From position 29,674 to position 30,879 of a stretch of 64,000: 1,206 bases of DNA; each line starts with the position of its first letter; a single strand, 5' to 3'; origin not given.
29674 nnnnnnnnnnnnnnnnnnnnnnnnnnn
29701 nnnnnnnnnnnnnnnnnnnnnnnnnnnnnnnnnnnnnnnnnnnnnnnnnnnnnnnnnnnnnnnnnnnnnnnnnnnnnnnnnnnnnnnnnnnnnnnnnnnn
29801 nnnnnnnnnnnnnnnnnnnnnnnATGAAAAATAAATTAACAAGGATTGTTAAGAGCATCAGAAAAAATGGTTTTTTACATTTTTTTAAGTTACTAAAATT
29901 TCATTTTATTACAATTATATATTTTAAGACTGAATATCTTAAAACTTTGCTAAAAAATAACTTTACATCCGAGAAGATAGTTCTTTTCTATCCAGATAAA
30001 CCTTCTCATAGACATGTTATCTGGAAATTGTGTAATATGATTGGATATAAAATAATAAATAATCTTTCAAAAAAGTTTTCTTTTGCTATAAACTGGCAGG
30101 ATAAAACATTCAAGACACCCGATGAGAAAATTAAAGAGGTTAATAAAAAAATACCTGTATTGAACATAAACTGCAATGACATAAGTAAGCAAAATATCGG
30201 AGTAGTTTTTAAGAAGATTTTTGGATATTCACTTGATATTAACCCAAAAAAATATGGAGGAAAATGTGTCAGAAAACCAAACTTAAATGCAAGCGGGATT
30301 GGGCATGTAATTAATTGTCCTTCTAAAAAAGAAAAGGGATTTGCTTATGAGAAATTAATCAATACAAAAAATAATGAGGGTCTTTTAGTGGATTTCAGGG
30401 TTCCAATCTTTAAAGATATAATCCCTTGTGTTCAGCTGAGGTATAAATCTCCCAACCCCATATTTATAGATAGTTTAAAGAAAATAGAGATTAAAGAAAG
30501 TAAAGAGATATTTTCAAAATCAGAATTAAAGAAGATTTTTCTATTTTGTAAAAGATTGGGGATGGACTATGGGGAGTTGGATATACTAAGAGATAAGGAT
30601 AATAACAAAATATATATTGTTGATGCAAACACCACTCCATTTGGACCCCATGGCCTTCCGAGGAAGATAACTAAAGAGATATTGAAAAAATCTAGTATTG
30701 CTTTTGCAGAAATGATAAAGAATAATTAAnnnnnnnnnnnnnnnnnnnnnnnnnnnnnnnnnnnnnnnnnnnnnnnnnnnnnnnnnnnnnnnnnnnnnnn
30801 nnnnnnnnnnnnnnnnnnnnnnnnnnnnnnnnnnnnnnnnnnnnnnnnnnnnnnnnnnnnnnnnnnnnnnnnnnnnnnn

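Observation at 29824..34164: Nucleotidyltransferase paralogs (one fused to a class-V aminotransferase) beside a CDP-alcohol phosphatidyltransferase and an ATP-grasp enzyme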

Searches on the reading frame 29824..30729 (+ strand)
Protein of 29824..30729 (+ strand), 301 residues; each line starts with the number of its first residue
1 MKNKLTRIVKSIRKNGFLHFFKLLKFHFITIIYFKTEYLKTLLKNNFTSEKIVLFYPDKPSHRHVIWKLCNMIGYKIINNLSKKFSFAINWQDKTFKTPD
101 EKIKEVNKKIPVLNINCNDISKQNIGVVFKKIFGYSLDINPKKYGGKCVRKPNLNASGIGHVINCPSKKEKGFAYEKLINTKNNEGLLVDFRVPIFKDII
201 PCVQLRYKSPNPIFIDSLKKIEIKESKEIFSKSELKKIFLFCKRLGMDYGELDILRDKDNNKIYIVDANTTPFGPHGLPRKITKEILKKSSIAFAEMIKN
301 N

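Call 3: search_protein_families(library=pfam, proteins=[window:29824-30729:+], max_evalue=0.01)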
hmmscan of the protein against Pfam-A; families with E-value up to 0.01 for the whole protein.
window:29824-30729:+ (301 aa): 0 families

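Call 4: search_protein_families(library=ncbifam, proteins=[window:29824-30729:+], max_evalue=0.01)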
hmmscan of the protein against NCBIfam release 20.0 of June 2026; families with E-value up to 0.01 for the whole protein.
window:29824-30729:+ (301 aa): 0 families

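Call 10: search_solved_structures(query=window:29824-30729:+, max_evalue=10)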
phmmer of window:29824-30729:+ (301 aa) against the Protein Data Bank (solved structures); distinct sequences matched with E-value up to 10: 7.
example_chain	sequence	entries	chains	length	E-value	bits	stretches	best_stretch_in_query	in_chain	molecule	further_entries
8tlb_A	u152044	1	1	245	0.043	16.2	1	106-140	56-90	Peptidoglycan O-acetyltransferase B (PatB)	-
9fqg_A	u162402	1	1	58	0.16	14.4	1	142-178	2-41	PeAfpB chimeric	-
7zut_A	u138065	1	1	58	0.25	13.7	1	142-173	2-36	Antifungal protein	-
9fqf_A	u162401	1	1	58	0.35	13.3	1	142-173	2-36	Antifungal protein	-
7zvh_A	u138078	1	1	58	0.8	12.1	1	142-178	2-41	Antifungal protein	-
7ztf_A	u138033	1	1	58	1.4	11.3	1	142-173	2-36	Antifungal protein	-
8gr2_A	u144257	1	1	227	1.8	10.9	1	106-140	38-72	DUF459 domain-containing protein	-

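Call 37: find_homologous_proteins(query=window:29824-30729:+, max_evalue=0.001)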
Query window:29824-30729:+ (301 aa): 22 proteins with E <= 0.001 among 3208 candidates.
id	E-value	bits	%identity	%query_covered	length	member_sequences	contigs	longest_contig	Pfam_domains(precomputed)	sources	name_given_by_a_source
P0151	2.4e-146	505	100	76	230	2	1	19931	-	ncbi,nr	ncbi:MAG TPA: hypothetical protein ENH46_05925 [Candidatus Pacearchaeota archaeon]|nr:hypothetical p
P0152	7.0e-87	309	53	97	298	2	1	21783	-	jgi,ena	-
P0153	2.2e-85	305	53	95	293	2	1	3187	-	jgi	jgi:hypothetical protein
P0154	3.2e-84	301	50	92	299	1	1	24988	-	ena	-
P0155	1.3e-75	272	48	96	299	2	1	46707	-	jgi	jgi:hypothetical protein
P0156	4.7e-69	251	45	93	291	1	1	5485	-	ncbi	-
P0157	3.8e-61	225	42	84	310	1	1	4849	-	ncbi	-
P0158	1.8e-60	223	45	83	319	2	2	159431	-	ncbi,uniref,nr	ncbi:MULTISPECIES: hypothetical protein [Calothrix]|uniref:ATP-grasp domain-containing protein n=2 T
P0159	3.1e-57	212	40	87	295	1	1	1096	-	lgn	-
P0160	8.8e-56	207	40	83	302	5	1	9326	-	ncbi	-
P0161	1.6e-54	203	40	83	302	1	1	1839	-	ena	-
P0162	9.3e-54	201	42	80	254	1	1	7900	-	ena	-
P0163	1.1e-53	201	41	82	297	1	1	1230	-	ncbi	-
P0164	7.2e-53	198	42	77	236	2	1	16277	-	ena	-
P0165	2.3e-50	190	40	88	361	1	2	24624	-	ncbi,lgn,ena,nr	ncbi:MAG: hypothetical protein QNJ38_09535 [Prochloraceae cyanobacterium]|nr:hypothetical protein [P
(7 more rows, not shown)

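Call 44: find_encoding_contigs(protein=P0158, flank=10000, max_places=1)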
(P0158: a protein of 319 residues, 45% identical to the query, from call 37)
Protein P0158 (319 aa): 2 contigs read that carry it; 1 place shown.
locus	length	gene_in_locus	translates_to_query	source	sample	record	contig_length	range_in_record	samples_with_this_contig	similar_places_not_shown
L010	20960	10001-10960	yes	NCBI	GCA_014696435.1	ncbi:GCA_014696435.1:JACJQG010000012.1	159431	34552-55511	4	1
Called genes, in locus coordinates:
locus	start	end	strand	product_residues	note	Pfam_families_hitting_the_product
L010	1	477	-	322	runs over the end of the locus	PF13641:Glyco_tranf_2_3, PF00535:Glycos_transf_2, PF10111:Glyco_tranf_2_2 (faint)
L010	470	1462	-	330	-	PF00535:Glycos_transf_2, PF10111:Glyco_tranf_2_2 (weak), PF13641:Glyco_tranf_2_3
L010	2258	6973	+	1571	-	-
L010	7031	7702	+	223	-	PF07963:N_methyl (weak)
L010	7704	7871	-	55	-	-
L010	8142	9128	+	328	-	-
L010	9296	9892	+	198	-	PF07963:N_methyl (weak)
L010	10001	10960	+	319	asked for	-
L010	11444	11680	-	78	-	PF00830:Ribosomal_L28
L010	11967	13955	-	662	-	PF02518:HATPase_c, PF13589:HATPase_c_3, PF00183:HSP90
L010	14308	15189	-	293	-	PF02517:Rce1-like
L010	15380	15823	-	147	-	PF14250:AbrB-like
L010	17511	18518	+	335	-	PF13085:Fer2_3, PF13187:Fer4_9 (faint), PF13237:Fer4_10 (faint), PF13183:Fer4_8, PF13534:Fer4_17 (weak)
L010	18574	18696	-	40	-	-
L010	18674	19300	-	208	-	PF07676:PD40 (faint), PF26549:Tricorn_N (weak)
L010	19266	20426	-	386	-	PF01385:OrfB_IS605, PF07282:Cas12f1-like_TNB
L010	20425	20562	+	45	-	PF01402:RHH_1 (weak)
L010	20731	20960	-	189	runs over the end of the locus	PF07676:PD40 (faint), PF26549:Tricorn_N (faint)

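Call 45: find_encoding_contigs(protein=P0155, flank=10000, max_places=1)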
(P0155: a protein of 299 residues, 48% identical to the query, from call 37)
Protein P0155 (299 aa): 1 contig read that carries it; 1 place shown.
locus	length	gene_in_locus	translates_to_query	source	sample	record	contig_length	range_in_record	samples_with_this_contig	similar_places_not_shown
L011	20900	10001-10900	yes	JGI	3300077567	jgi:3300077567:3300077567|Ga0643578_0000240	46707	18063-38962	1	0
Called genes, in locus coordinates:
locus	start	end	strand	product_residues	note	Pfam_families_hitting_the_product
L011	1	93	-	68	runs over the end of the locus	-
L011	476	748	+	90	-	-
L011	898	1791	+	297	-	PF02355:SecD_SecF_C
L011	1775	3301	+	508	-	PF13180:PDZ_2 (faint), PF17820:PDZ_6 (weak), PF02355:SecD_SecF_C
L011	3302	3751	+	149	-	-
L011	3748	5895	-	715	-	PF01370:Epimerase, PF02719:Polysacc_synt_2 (faint), PF04321:RmlD_sub_bind, PF16363:GDP_Man_Dehyd, PF01073:3Beta_HSD (weak), PF01370:Epimerase, PF04321:RmlD_sub_bind, PF16363:GDP_Man_Dehyd, +2 more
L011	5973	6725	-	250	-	PF01066:CDP-OH_P_transf (weak)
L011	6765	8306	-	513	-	PF00266:Aminotran_5, PF01467:CTP_transf_like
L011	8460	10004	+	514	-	PF01943:Polysacc_synt, PF13440:Polysacc_synt_3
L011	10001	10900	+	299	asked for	-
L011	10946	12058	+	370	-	PF20706:GT4-conflict (faint), PF00534:Glycos_transf_1, PF13692:Glyco_trans_1_4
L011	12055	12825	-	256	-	PF01522:Polysacc_deac_1 (weak)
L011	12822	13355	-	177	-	PF08241:Methyltransf_11 (weak)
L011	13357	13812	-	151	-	PF13489:Methyltransf_23 (weak), PF08241:Methyltransf_11, PF08242:Methyltransf_12 (faint), PF13847:Methyltransf_31 (weak)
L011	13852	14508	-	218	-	PF13469:Sulfotransfer_3 (faint)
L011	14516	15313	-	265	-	PF01507:PAPS_reduct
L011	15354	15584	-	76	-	-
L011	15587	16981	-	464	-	PF00884:Sulfatase, PF01663:Phosphodiest, PF16347:SGSH_C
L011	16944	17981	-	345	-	PF04055:Radical_SAM, PF13186:SPASM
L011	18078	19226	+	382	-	PF13439:Glyco_transf_4, PF13579:Glyco_trans_4_4, PF20706:GT4-conflict, PF00534:Glycos_transf_1, PF13692:Glyco_trans_1_4, PF13524:Glyco_trans_1_2 (faint)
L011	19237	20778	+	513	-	PF02310:B12-binding, PF04055:Radical_SAM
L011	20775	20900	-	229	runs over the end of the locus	PF02540:NAD_synthase (faint), PF02568:ThiI (faint), PF06508:QueC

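Call 53: predict_structure(alignment_id=A1)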
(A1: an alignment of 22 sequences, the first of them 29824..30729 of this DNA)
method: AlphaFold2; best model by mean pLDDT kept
length: 301 residues; sequences in the alignment: 22
mean_pLDDT: 94.1   pTM: 0.90
mean pLDDT of the five models: 94.1, 93.4, 93.1, 92.8, 91.9
residues with pLDDT >= 90: 256; 70-90: 42; 50-70: 3; < 50: 0
segments of 3 or more residues with pLDDT < 50: none
pLDDT, mean of each block of 10 residues (from residue 1): 78 89 92 95 84 96 96 96 96 92 96 96 97 97 97 89 96 96 97 97 97 88 98 99 98 98 97 89 96 95 74
secondary structure, 60 per line:
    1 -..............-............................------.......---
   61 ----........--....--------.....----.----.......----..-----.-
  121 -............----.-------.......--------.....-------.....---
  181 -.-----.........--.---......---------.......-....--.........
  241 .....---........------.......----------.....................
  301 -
elements in order: H2-15 H17-44 E51-57 H65-72 E75-78 E87-91 H101-107 H122-133 E146-152 E161-165 E173-177 E188-196 E203-208 E218-224 H226-229 H232-245 E249-256 E263-269 H280-300

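Call 58: search_solved_structures(query=L011:6765-8306:-, max_evalue=0.001)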
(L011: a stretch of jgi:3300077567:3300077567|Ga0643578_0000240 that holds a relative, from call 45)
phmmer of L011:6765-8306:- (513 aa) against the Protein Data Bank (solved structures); distinct sequences matched with E-value up to 0.001: 47.
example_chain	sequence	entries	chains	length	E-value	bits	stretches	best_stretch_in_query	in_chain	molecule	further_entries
3f0h_A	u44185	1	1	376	1.3e-50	175.6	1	11-355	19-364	Aminotransferase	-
2dr1_A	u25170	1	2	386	2.6e-32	115.2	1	14-360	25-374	386aa long hypothetical serine aminotransferase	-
9os7_A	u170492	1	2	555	1.5e-27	99.5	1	7-276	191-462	Methionine--tRNA ligase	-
3zrp_A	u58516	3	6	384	1.6e-25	92.9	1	36-363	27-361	SERINE-PYRUVATE AMINOTRANSFERASE (AGXT)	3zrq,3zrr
1vjo_A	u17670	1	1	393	2.7e-25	92.1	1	42-301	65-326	alanine--glyoxylate aminotransferase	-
3elb_A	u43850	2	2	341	2.1e-24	89.2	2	365-494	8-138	Ethanolamine-phosphate cytidylyltransferase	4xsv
3isl_A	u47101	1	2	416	2.3e-21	79.2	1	42-216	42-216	Purine catabolism protein pucG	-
6pd1_A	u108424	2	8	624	1.4e-20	76.6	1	63-372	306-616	Nucleotidyl transferase/aminotransferase, class V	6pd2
2b7l_A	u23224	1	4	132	1.9e-20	76.1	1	369-492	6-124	glycerol-3-phosphate cytidylyltransferase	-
2ch1_A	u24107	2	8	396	3.7e-19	71.9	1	47-300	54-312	3-HYDROXYKYNURENINE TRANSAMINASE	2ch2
6mfb_A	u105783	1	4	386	4.2e-19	71.7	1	44-301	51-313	Serine--pyruvate aminotransferase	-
2huf_A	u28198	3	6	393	4.4e-19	71.6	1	63-245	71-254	Alanine glyoxylate aminotransferase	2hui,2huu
3kgw_A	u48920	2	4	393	1e-17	67.1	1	39-358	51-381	Alanine-glyoxylate aminotransferase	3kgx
6pk1_A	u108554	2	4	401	2.9e-17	65.6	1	60-295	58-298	Serine--glyoxylate aminotransferase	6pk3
4cbs_A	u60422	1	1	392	3.5e-17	65.3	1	61-315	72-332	SERINE--PYRUVATE AMINOTRANSFERASE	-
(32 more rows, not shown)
